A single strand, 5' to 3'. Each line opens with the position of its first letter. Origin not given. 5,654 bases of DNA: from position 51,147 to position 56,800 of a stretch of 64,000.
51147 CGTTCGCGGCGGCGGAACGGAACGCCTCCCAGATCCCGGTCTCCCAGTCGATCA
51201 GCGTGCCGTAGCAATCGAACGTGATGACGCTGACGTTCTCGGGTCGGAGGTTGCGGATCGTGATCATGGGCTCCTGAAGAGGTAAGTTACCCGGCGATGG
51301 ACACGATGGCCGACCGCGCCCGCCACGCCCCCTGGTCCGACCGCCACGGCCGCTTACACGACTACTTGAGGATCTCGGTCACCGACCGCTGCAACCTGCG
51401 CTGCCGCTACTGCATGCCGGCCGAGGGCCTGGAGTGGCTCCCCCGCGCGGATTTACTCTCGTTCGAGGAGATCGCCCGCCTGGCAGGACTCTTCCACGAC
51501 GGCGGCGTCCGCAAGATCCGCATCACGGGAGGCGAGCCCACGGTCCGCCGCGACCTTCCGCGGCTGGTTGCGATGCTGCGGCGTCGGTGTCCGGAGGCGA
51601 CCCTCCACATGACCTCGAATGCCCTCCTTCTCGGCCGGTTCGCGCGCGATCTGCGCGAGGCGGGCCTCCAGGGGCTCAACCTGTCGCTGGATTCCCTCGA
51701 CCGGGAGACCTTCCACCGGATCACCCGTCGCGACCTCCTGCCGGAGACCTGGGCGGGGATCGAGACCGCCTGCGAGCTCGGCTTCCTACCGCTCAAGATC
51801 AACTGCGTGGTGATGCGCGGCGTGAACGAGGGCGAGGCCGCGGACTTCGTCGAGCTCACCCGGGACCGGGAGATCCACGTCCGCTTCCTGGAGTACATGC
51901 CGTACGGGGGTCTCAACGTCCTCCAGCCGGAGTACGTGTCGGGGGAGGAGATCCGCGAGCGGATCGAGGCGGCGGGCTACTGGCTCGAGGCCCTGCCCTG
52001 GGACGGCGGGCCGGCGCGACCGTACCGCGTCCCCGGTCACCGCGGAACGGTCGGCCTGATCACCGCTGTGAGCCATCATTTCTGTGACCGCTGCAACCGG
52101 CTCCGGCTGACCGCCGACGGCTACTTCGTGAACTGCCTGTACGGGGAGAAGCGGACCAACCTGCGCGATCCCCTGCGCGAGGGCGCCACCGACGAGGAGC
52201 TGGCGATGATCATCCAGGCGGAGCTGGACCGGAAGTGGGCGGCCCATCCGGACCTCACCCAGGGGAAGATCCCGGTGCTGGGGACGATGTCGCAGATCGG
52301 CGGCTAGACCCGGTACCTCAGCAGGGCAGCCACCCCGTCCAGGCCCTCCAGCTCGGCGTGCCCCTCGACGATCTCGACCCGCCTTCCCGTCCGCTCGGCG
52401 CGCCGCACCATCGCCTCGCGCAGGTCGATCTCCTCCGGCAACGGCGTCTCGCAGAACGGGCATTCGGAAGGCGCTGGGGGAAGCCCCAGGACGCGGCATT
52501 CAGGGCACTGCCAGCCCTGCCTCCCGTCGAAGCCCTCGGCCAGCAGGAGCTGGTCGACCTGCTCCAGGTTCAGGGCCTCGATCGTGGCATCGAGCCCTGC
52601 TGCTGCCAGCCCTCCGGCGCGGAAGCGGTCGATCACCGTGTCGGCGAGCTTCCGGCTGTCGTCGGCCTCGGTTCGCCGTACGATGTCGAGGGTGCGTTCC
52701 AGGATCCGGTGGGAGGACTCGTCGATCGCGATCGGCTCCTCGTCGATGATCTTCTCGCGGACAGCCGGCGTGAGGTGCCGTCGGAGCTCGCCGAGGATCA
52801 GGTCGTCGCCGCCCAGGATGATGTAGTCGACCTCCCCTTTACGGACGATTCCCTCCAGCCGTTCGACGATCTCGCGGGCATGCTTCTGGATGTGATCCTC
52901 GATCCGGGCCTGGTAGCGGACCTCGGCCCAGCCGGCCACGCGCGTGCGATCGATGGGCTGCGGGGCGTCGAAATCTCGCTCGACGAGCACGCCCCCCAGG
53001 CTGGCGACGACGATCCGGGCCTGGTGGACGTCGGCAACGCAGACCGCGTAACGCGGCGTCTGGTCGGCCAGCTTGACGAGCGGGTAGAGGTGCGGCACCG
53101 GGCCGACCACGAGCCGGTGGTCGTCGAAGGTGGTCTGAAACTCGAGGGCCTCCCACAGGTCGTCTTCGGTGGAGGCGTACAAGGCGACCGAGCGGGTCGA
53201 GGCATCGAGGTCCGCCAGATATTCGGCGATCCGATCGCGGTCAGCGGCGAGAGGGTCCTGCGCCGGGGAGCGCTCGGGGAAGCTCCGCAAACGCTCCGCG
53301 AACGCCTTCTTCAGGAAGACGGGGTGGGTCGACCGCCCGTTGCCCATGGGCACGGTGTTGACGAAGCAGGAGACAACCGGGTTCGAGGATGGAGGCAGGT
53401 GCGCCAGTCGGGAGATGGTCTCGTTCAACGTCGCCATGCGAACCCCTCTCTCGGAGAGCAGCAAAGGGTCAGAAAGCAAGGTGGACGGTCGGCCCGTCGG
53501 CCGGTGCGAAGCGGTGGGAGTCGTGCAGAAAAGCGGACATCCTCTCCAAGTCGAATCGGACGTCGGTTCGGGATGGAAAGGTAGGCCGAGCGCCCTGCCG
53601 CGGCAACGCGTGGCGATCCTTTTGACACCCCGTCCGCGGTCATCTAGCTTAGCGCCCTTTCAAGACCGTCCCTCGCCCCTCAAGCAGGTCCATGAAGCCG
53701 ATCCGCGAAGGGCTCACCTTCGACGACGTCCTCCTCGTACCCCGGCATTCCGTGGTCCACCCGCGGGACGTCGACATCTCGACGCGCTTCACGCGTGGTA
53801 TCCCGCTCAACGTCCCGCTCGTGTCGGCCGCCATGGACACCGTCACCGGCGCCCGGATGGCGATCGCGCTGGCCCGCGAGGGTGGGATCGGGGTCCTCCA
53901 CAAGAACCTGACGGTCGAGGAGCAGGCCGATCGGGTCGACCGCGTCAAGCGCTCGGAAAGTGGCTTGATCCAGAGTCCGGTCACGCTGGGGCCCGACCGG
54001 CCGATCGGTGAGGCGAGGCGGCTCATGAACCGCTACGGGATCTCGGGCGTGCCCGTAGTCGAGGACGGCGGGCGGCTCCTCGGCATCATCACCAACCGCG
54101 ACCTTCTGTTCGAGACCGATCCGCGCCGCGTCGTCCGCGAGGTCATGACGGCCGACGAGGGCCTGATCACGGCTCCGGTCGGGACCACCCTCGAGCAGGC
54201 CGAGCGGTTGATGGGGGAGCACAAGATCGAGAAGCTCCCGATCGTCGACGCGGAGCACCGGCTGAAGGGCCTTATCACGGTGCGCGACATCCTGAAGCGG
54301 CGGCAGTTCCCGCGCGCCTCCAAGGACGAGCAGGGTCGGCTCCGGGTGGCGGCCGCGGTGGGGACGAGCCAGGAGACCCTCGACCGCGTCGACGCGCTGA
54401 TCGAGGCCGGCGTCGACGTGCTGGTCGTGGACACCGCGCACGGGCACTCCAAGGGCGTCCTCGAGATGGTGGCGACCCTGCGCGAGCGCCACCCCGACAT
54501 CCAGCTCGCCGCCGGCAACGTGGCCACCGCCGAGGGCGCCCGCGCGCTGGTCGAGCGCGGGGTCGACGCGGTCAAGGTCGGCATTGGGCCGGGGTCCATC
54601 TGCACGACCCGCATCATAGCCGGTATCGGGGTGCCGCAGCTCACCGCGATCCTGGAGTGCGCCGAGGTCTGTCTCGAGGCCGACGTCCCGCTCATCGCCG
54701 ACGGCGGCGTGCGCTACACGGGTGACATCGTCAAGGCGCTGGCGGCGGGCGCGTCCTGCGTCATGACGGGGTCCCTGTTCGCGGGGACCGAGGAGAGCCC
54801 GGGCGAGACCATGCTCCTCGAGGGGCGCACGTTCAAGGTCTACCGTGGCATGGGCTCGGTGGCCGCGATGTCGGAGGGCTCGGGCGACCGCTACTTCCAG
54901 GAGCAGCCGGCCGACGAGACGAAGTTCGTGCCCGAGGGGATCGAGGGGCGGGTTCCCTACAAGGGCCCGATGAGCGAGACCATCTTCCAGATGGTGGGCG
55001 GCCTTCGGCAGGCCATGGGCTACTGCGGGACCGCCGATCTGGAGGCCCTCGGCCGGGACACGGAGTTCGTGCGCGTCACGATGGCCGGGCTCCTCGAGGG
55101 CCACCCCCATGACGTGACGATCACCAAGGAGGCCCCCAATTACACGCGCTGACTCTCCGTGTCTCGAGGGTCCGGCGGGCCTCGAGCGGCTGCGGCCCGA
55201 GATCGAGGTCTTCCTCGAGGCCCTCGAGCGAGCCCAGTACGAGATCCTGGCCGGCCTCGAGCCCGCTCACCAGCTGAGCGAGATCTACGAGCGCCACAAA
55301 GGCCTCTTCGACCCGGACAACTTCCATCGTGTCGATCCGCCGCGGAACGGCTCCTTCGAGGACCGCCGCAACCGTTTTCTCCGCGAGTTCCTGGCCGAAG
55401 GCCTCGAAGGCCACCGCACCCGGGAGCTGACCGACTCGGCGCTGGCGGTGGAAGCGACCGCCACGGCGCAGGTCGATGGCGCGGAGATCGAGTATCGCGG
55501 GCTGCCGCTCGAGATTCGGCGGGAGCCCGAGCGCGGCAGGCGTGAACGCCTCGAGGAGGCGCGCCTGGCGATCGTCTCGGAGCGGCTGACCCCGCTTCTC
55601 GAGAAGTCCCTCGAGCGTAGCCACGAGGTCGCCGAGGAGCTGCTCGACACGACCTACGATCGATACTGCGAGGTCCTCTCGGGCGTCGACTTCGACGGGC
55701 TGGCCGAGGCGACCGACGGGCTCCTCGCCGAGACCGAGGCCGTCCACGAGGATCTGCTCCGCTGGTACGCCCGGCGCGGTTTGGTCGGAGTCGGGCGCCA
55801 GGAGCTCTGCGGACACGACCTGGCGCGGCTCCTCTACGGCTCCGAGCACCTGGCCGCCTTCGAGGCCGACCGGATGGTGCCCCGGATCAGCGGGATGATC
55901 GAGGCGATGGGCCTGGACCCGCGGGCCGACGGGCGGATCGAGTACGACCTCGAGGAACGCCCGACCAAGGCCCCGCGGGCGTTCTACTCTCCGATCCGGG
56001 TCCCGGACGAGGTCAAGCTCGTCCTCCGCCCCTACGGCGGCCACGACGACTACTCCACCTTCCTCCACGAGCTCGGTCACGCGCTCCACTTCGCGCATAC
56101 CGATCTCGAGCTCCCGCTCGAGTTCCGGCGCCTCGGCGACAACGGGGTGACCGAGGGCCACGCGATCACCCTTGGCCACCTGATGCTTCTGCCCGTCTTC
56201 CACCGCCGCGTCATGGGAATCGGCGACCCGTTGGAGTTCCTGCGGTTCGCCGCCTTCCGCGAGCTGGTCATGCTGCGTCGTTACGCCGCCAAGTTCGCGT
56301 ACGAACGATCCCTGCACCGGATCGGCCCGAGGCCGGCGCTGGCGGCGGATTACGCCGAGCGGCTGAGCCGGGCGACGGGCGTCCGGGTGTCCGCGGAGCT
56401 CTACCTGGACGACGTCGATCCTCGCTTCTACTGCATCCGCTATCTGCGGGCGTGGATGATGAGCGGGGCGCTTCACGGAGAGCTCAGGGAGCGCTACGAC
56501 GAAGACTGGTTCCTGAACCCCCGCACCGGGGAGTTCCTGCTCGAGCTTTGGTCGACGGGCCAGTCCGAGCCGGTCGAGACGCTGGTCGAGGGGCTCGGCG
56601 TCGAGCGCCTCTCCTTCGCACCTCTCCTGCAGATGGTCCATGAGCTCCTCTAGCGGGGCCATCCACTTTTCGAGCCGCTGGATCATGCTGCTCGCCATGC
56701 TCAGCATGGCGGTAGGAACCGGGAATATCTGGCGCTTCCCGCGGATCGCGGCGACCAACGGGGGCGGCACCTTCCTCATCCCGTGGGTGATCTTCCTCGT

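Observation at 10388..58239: Repeated use of non-canonical start codons (CTG, ATC, ATT) across the window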

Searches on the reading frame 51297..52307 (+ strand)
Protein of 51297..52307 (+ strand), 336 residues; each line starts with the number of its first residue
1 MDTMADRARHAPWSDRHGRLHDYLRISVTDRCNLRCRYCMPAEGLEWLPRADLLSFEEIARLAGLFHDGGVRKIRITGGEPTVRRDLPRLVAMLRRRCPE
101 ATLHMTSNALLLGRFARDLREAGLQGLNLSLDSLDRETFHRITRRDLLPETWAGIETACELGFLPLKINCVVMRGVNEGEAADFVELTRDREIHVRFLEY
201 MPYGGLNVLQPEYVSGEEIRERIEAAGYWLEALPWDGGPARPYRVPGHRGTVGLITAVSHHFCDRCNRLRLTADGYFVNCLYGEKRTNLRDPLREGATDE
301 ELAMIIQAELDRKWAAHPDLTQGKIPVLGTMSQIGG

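Call 11: find_encoding_contigs(protein=window:51297-52307:+, flank=10000, max_places=6)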
Protein window:51297-52307:+ (336 aa): 1 contig read that carries it; 1 place shown.
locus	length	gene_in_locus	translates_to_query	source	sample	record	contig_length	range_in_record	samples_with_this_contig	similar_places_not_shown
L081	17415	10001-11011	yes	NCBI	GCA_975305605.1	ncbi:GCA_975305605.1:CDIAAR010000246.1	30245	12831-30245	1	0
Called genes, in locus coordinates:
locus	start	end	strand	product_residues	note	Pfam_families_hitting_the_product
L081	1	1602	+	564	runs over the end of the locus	PF09925:DUF2157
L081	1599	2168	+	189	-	-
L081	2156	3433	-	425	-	PF00860:Xan_ur_permease, PF00916:Sulfate_transp (weak)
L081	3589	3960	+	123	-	PF09685:MamF_MmsF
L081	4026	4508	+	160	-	PF00719:Pyrophosphatase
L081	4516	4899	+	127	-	PF06262:Zincin_1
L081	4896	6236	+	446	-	PF02386:TrkH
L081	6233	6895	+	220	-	PF02254:TrkA_N, PF02080:TrkA_C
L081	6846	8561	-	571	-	PF13231:PMT_2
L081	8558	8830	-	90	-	PF07578:LAB_N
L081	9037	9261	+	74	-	PF12728:HTH_17, PF00376:MerR (weak)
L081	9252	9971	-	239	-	PF00702:Hydrolase, PF13419:HAD_2 (weak)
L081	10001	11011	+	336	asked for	PF04055:Radical_SAM, PF06463:Mob_synth_C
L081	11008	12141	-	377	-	PF18854:baeRF_family10, PF18844:baeRF_family2, PF18859:acVLRF1, PF10116:Host_attach (faint), PF18856:baeRF_family12 (weak)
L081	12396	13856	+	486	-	PF00478:IMPDH, PF00571:CBS, PF01070:FMN_dh, PF03060:NMO (weak)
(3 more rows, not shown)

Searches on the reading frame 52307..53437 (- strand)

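Call 59: search_protein_families(library=ncbifam, proteins=[window:52307-53437:-], max_evalue=0.01)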
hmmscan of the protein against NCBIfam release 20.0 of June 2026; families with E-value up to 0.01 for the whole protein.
window:52307-53437:- (377 aa): 4 families
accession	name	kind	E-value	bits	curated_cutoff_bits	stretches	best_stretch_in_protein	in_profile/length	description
NF052289.1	Rv2629_fam_RHF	equivalog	2.3e-19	69.8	320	1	110-375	93-357/357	Rv2629 family ribosome hibernation factor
NF052288.1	MSMEG_1130_fam_RHF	equivalog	1.8e-16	60.1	480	1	20-375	19-387/387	MSMEG_1130 family ribosome hibernation factor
TIGR03676.1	aRF1_eRF1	equivalog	6.3e-12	45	234.7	1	119-377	123-403/403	peptide chain release factor aRF-1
NF041024.1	acVLRF1_NCBI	exception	0.0003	20.5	125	1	114-251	60-198/208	acVLRF1 family peptidyl-tRNA hydrolase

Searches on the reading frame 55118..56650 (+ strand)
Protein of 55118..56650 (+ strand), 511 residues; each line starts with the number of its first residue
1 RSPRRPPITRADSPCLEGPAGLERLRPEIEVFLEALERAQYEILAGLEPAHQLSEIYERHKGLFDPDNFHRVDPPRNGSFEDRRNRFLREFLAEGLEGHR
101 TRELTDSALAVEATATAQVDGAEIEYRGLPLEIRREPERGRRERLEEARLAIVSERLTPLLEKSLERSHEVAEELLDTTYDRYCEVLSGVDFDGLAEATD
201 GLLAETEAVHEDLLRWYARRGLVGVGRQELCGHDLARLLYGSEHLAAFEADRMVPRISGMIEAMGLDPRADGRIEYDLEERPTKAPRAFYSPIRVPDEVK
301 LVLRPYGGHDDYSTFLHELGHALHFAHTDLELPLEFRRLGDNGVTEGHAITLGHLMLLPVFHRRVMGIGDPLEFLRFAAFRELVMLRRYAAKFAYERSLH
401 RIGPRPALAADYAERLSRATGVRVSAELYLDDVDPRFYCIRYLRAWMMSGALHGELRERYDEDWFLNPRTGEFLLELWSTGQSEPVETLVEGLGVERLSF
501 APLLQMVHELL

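Call 7: search_protein_families(library=ncbifam, proteins=[window:55118-56650:+], max_evalue=0.001)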
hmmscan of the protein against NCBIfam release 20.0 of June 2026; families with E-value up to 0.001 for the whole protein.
window:55118-56650:+ (511 aa): 1 family
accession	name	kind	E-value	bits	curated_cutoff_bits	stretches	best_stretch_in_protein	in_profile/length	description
TIGR02290.1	M3_fam_3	subfamily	0.00074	18.6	561.7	0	277-326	341-390/587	M3 family oligoendopeptidase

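Call 8: search_protein_families(library=pfam, proteins=[window:55118-56650:+], max_evalue=0.001)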
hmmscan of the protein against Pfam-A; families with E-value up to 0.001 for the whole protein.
window:55118-56650:+ (511 aa): 0 families

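Call 30: find_related_loci(query=window:55139-56650:+, collection=metagenome_contigs, flank=10000)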
Query window:55139-56650:+ (504 aa) in metagenome_contigs; peptide patterns used: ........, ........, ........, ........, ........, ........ (x = any residue, [..] = any of these).
259 stretches matched a pattern; 15 encode a relative of the query (tblastn E <= 1e-3); 15 distinct loci.
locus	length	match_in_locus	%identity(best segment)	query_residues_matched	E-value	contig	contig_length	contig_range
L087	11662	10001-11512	73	1-504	0e+0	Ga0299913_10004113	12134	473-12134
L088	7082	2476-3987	73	1-504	0e+0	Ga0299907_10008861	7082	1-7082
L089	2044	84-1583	58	1-502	0e+0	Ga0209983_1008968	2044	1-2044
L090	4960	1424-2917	60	1-500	9e-180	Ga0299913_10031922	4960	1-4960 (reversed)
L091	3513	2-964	75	184-504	3e-165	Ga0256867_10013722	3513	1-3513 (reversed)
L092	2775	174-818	69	289-502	5e-94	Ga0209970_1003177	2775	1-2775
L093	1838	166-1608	39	13-489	7e-91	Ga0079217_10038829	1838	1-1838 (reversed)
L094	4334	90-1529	38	16-504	2e-73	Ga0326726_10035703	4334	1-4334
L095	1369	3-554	65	320-502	1e-75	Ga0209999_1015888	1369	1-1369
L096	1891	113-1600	34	22-504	1e-63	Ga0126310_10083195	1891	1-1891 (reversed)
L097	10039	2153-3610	35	15-500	4e-55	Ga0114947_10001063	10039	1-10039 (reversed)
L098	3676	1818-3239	35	15-487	9e-55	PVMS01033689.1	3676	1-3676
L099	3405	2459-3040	28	278-485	2e-9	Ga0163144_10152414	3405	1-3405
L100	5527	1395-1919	28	291-470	8e-8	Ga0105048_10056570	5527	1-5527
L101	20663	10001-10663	29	276-489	2e-6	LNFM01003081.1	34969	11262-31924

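Call 74: search_solved_structures(query=window:55139-56650:+, max_evalue=1)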
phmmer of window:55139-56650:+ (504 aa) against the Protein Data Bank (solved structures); distinct sequences matched with E-value up to 1: 1.
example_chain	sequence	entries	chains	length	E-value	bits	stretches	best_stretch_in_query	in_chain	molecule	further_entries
7l7b_D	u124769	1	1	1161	0.67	12.1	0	446-497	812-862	DNA-directed RNA polymerase subunit beta'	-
